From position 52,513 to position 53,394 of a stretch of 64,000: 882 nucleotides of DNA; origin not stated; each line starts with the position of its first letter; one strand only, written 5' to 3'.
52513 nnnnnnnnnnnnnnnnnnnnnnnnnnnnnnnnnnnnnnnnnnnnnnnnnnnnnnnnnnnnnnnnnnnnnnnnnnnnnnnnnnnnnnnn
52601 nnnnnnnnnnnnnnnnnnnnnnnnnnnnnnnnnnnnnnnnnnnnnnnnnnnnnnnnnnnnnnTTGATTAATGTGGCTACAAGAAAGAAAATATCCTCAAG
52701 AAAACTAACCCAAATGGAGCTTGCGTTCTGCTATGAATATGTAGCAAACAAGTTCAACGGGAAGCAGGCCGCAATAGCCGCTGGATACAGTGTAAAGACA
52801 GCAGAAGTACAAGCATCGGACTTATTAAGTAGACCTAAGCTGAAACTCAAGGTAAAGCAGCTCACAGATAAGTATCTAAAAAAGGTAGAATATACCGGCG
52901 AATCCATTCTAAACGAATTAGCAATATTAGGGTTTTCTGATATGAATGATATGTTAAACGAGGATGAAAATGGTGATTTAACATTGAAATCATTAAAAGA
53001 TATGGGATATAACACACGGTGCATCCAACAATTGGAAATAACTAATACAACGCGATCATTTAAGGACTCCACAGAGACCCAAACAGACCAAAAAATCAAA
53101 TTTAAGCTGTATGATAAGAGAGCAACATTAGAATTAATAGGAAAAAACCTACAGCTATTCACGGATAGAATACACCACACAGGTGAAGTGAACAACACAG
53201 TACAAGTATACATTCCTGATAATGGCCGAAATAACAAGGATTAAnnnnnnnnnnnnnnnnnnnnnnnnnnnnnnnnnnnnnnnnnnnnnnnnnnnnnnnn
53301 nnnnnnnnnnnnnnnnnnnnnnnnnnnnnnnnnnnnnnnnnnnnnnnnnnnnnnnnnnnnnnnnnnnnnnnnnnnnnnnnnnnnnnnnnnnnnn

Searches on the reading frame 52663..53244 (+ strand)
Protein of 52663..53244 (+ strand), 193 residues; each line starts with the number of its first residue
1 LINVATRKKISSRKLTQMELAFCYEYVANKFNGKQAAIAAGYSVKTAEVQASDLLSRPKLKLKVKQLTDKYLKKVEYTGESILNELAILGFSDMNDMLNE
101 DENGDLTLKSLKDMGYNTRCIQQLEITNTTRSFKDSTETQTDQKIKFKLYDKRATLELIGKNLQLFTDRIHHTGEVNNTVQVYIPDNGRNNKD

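Call 13: find_related_loci(query=window:52663-53244:+, collection=viral_contigs, flank=8000)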
Query window:52663-53244:+ (193 aa) in viral_contigs; peptide patterns used: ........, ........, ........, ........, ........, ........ (x = any residue, [..] = any of these).
32 stretches matched a pattern; 1 encode a relative of the query (tblastn E <= 1e-3); 1 distinct loci.
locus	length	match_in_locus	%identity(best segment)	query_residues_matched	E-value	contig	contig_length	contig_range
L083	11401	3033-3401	32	22-170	5e-17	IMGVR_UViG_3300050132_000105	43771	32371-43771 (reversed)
